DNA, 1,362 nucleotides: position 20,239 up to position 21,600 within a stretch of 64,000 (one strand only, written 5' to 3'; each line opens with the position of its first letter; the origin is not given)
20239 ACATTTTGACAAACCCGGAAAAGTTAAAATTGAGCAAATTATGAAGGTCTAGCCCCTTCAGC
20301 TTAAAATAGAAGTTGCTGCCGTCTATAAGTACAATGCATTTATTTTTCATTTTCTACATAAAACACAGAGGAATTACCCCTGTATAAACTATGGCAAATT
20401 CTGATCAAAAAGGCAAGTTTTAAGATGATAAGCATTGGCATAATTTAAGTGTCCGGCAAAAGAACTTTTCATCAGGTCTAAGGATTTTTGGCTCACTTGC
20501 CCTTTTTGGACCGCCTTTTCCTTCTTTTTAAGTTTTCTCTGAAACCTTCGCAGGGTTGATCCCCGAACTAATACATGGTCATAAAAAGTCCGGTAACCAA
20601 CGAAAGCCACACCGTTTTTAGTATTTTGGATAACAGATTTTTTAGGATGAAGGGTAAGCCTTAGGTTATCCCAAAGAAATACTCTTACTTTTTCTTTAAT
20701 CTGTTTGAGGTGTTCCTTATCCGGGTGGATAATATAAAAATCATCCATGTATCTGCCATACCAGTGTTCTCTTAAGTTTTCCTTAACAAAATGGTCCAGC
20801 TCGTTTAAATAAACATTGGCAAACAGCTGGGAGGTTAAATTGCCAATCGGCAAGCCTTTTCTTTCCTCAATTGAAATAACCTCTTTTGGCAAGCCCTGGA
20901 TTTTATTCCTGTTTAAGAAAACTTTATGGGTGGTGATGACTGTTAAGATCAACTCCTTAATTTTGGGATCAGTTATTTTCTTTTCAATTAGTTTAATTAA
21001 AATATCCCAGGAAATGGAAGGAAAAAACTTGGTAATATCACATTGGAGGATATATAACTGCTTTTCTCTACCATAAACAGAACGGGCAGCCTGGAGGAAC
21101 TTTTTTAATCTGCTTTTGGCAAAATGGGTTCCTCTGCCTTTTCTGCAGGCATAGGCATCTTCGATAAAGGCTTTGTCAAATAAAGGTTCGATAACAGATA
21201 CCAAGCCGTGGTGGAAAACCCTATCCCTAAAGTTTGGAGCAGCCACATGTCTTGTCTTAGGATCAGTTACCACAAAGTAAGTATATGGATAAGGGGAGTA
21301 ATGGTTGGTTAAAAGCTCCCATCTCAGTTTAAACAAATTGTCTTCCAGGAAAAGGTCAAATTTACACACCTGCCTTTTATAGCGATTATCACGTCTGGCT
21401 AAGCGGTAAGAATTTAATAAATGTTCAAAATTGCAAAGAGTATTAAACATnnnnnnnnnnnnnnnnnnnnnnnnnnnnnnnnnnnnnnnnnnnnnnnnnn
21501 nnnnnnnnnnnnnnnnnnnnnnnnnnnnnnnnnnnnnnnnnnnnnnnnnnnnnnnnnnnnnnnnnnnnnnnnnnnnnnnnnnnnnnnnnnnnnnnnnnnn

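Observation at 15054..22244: Complete diversity-generating retroelement with adenine-only TR-to-VR substitutions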

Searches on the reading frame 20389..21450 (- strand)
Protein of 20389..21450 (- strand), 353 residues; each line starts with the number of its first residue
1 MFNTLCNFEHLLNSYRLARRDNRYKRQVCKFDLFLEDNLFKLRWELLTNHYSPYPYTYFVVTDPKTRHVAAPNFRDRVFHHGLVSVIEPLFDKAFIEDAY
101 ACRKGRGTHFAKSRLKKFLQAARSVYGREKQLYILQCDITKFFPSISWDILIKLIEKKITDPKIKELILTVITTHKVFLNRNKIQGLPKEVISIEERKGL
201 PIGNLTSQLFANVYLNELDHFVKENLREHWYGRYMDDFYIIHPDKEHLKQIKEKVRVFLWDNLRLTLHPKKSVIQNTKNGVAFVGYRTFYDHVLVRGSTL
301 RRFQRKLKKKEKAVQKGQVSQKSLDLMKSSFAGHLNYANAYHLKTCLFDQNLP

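Call 6: search_protein_families(library=pfam, proteins=[window:20389-21450:-], max_evalue=0.01)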
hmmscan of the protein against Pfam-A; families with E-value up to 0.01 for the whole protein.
window:20389-21450:- (353 aa): 1 family
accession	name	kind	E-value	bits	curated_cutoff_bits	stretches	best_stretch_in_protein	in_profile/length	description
PF00078.32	RVT_1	-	3.5e-21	76.3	29.6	1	65-287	8-204/205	Reverse transcriptase (RNA-dependent DNA polymerase)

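Call 14: search_solved_structures(query=window:20389-21450:-, max_evalue=0.001, show_alignments=1)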
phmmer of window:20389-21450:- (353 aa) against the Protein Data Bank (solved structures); distinct sequences matched with E-value up to 0.001: 11.
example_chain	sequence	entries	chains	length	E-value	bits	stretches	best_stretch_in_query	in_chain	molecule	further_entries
8ub7_A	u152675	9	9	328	2.1e-44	155.2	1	4-350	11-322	Reverse transcriptase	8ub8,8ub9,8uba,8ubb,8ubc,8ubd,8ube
6ar1_A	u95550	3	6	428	4.7e-18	68.6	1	42-288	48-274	GsI-IIC RT | Trt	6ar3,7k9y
5g2x_C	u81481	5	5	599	6.2e-15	58.3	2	32-224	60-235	GROUP II INTRON-ENCODED PROTEIN LTRA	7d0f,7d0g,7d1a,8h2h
7uim_D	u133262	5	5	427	8.7e-14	54.6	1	38-345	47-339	Group II intron reverse transcriptase/maturase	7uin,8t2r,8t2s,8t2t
5hhl_A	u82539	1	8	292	5.8e-13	51.9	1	38-291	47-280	Retron-type reverse transcriptase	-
5hhj_A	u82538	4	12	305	1.5e-12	50.5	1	40-292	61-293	Retron-type reverse transcriptase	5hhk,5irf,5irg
6me0_C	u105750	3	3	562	2.6e-12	49.7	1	50-338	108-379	Maturase reverse transcriptase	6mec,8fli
8bgj_A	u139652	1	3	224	3e-09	39.6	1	131-255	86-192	RNA-directed DNA polymerase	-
9c0i_A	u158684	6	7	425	3.2e-05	26.4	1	181-314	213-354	Reverse transcriptase/maturase family protein | Antiviral reverse transcriptase Drt2 | RNA-dependent DNA polymerase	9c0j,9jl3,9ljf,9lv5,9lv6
9lje_A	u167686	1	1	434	3.3e-05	26.4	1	181-314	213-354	RNA-dependent DNA polymerase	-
9wy8_A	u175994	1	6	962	0.00084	21.7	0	130-279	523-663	Maltose/maltodextrin-binding periplasmic protein,Reverse transcriptase domain-containing p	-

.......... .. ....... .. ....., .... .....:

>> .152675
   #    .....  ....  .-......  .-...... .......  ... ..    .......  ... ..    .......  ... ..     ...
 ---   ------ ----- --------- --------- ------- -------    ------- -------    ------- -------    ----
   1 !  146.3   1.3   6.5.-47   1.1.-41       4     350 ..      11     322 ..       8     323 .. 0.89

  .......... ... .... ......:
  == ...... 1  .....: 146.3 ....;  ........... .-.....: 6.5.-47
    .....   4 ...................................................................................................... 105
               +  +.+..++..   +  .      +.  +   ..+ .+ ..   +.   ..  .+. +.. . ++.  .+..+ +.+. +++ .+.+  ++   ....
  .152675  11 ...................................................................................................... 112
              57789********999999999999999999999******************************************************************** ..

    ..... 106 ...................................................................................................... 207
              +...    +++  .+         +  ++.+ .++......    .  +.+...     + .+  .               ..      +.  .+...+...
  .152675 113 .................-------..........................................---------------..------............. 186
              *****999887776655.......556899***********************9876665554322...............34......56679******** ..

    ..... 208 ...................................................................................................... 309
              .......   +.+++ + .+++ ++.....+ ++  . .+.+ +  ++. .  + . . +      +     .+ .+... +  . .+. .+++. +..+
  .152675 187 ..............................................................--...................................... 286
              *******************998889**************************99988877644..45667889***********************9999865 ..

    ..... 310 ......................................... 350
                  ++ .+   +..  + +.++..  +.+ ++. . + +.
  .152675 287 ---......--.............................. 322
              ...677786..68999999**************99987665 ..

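Call 15: search_protein_families(library=ncbifam, proteins=[window:20389-21450:-], max_evalue=0.01)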
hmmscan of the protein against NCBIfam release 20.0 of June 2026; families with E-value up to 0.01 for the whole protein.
window:20389-21450:- (353 aa): 8 families
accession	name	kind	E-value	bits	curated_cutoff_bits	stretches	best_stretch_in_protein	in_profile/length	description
TIGR04416.1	group_II_RT_mat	equivalog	6.3e-39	134.1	300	1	32-343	29-330/353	group II intron reverse transcriptase/maturase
NF038233.2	retron_St85_RT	exception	7.6e-18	64.8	235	1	130-341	87-276/289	retron St85 family RNA-directed DNA polymerase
NF041747.1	Drt3a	equivalog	2.3e-17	63.4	200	1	123-279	102-242/412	antiviral reverse transcriptase Drt3a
NF041746.1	Drt2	equivalog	1.9e-14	53.7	390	1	138-325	169-358/416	antiviral reverse transcriptase Drt2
TIGR04499.1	abortive_AbiA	subfamily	5e-07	28.8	250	1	112-263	128-276/615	AbiA family abortive infection protein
NF041749.1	Drt4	equivalog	8.6e-07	28.3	450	1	193-276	188-268/489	antiviral reverse transcriptase Drt4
NF041748.1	Drt3b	equivalog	5.9e-05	21.9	350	1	192-272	224-312/647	antiviral reverse transcriptase Drt3b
NF042941.1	Retron_TIR_antiphage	equivalog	0.00051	18.9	600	0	197-254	137-196/464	TIR domain-containing anti-phage reverse transcriptase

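Call 16: find_encoding_contigs(protein=window:20389-21450:-, flank=10000, max_places=10)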
Protein window:20389-21450:- (353 aa): 3 contigs read that carry it; 3 places shown.
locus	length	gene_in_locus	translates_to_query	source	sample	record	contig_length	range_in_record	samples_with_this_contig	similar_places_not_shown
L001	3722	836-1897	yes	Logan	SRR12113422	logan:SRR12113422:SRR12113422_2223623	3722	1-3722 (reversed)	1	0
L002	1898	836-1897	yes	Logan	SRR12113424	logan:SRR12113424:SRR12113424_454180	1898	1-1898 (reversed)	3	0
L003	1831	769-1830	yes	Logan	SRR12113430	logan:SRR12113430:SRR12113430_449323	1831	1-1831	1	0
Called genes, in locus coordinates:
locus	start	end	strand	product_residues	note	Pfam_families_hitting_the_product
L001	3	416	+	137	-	?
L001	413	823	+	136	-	-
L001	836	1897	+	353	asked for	PF00078:RVT_1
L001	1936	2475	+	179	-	PF01936:NYN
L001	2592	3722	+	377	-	?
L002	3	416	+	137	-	?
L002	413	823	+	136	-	-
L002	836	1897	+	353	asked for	PF00078:RVT_1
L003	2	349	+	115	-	?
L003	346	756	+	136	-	-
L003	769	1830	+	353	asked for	PF00078:RVT_1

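Call 17: find_related_loci(query=window:20389-21450:-, collection=genome_contigs, flank=10000)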
Query window:20389-21450:- (353 aa) in genome_contigs; peptide patterns used: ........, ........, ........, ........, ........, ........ (x = any residue, [..] = any of these).
178 stretches matched a pattern; 75 encode a relative of the query (tblastn E <= 1e-3); 75 distinct loci.
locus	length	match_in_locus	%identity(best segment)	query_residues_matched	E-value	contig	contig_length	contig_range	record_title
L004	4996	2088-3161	52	1-348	4e-124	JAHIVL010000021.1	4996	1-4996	MAG: Patescibacteria group bacterium isolate MM_PC_MetaG.mb.79 MM_PC_MetaG.mb.79_k141_436705, whole genome shotgun seque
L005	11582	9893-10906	55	21-348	4e-122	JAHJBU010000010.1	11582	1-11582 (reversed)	MAG: Patescibacteria group bacterium isolate Modern_marine.mb.272 Modern_marine.mb.272_k141_239422, whole genome shotgun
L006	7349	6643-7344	57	21-244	8e-88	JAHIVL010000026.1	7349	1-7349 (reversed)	MAG: Patescibacteria group bacterium isolate MM_PC_MetaG.mb.79 MM_PC_MetaG.mb.79_k141_520155, whole genome shotgun seque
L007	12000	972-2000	50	1-344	2e-118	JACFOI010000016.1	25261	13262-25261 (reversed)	MAG: Patescibacteria group bacterium isolate BROCD046 NODE_1536_length_25261_cov_8.365429, whole genome shotgun sequence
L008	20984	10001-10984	33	2-345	8e-50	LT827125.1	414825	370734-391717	Pseudoflavonifractor sp. Marseille-P3106 genome assembly, scaffold: scaffold00019, whole genome shotgun sequence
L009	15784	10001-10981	34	2-343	1e-49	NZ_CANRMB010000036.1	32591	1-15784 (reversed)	MAG: uncultured Dysosmobacter sp. isolate Lapin-030__bin84 Lapin-030__NODE_1929_length_32591_cov_8.086271, whole genome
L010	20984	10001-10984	32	2-345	2e-48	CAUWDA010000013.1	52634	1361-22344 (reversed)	MAG: uncultured Flavonifractor sp. isolate ERS329819__bin41 genome assembly, contig: ERS329819_NODE_629_length_52634_cov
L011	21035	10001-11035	30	2-344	1e-47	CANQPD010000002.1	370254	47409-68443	MAG: uncultured Dysosmobacter sp. isolate Lapin-012__bin49 genome assembly, contig: Lapin-012__NODE_9_length_370254_cov_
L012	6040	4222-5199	31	2-343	4e-47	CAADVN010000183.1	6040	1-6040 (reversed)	MAG TPA_asm: uncultured Oscillospiraceae bacterium, isolate HGM13024, WGS project CAADVN010000000 data, contig: ERS23561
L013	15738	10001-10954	35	2-309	3e-47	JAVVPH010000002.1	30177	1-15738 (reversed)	MAG: Oscillibacter sp. isolate CGS10Y1-bin26 NODE_1667_length_30177_cov_19.192915, whole genome shotgun sequence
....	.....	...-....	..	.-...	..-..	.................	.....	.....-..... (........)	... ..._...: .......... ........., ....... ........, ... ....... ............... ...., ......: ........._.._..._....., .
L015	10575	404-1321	33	2-313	1e-46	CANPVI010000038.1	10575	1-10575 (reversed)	MAG: uncultured Atopobiaceae bacterium isolate Lapin-001__bin20 genome assembly, contig: Lapin-001__NODE_5662_length_105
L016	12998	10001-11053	31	2-350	2e-46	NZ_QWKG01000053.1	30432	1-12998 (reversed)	Colidextribacter sp. OB.20 Scaffold44_1, whole genome shotgun sequence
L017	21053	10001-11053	31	2-350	3e-46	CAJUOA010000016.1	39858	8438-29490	MAG TPA_asm: uncultured Oscillospiraceae bacterium isolate MGBC161755 genome assembly, contig: MGBC161755.16, whole geno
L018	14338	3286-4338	30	2-350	3e-46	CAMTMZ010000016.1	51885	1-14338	MAG TPA_asm: uncultured Firmicutes bacterium isolate SRR12464007_bin.3_metawrap_v1.3_MAG genome assembly, contig: NODE.1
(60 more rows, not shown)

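Call 25: find_related_loci(query=A2, collection=metagenome_contigs, flank=10000)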
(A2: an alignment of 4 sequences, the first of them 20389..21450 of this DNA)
Query A2 (353 aa) in metagenome_contigs; peptide patterns used: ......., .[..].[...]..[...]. (x = any residue, [..] = any of these).
600 stretches matched a pattern (row limit reached: there are more); 296 encode a relative of the query (tblastn E <= 1e-3); the best 80 are kept; 80 distinct loci.
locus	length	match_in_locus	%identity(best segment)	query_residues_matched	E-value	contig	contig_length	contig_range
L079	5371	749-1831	61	1-348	1e-145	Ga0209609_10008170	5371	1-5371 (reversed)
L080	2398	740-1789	59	1-350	6e-153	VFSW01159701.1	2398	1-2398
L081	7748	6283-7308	63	7-348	5e-141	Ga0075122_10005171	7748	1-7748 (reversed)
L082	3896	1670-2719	57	1-350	6e-137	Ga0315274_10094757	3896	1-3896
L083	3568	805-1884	54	1-350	1e-136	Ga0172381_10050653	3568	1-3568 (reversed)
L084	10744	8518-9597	55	1-350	4e-132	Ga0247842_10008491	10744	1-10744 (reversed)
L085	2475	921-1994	56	1-348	5e-138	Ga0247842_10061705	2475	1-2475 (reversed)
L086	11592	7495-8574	55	1-350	1e-130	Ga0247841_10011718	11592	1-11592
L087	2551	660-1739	53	1-348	7e-135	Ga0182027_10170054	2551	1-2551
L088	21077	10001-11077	53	1-348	2e-124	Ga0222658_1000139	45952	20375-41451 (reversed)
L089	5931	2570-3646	53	1-348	1e-124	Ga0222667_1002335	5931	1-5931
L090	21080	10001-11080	51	1-349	9e-123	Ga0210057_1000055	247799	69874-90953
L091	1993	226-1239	55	21-348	2e-130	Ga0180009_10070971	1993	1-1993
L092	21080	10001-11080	51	1-349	2e-121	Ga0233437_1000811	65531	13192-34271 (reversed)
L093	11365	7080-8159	51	1-349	7e-121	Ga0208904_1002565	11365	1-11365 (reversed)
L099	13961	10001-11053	52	1-351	3e-116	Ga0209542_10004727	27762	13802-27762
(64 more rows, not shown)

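Call 34: search_protein_families(library=pfam, proteins=[L088:11182-12021:+, L004:3238-4071:+, L099:11606-12028:+, L099:11328-11600:+], max_evalue=0.01)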
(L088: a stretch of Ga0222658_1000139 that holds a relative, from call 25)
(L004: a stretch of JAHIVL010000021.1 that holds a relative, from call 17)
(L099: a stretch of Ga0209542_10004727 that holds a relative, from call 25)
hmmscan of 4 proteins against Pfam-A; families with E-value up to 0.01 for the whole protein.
L088:11182-12021:+ (279 aa): 1 family
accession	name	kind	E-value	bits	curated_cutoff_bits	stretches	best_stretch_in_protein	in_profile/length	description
PF02498.22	Bro-N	-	1.8e-12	48.2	25.6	1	19-111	2-91/96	BRO family, N-terminal domain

L004:3238-4071:+ (277 aa): 1 family
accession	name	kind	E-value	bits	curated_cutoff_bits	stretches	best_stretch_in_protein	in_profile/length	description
PF02498.22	Bro-N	-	1.1e-15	58.4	25.6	1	19-110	1-91/96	BRO family, N-terminal domain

L099:11606-12028:+ (140 aa): 2 families
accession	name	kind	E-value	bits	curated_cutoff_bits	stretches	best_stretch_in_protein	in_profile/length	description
PF13470.12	PIN_3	-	1e-10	42.9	27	1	3-109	2-114/115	PIN domain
PF01850.27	PIN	-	2.5e-07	31.7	23.6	1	3-115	1-118/120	PIN domain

L099:11328-11600:+ (90 aa): 4 families
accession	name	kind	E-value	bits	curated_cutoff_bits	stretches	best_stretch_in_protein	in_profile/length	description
PF12728.13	HTH_17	-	5.2e-14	52.7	27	1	12-53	2-43/51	Helix-turn-helix domain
PF21531.3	Rv2175c_wHTH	-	0.00016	22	27.1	1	12-51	16-55/57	DNA-binding protein Rv2175c, wHTH domain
PF13384.12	HTH_23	-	0.0026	18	24.6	1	11-34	17-40/50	Homeodomain-like domain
PF06056.18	Terminase_5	-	0.0031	17.8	20.3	1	11-34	13-36/58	Putative ATPase subunit of terminase (gpP-like)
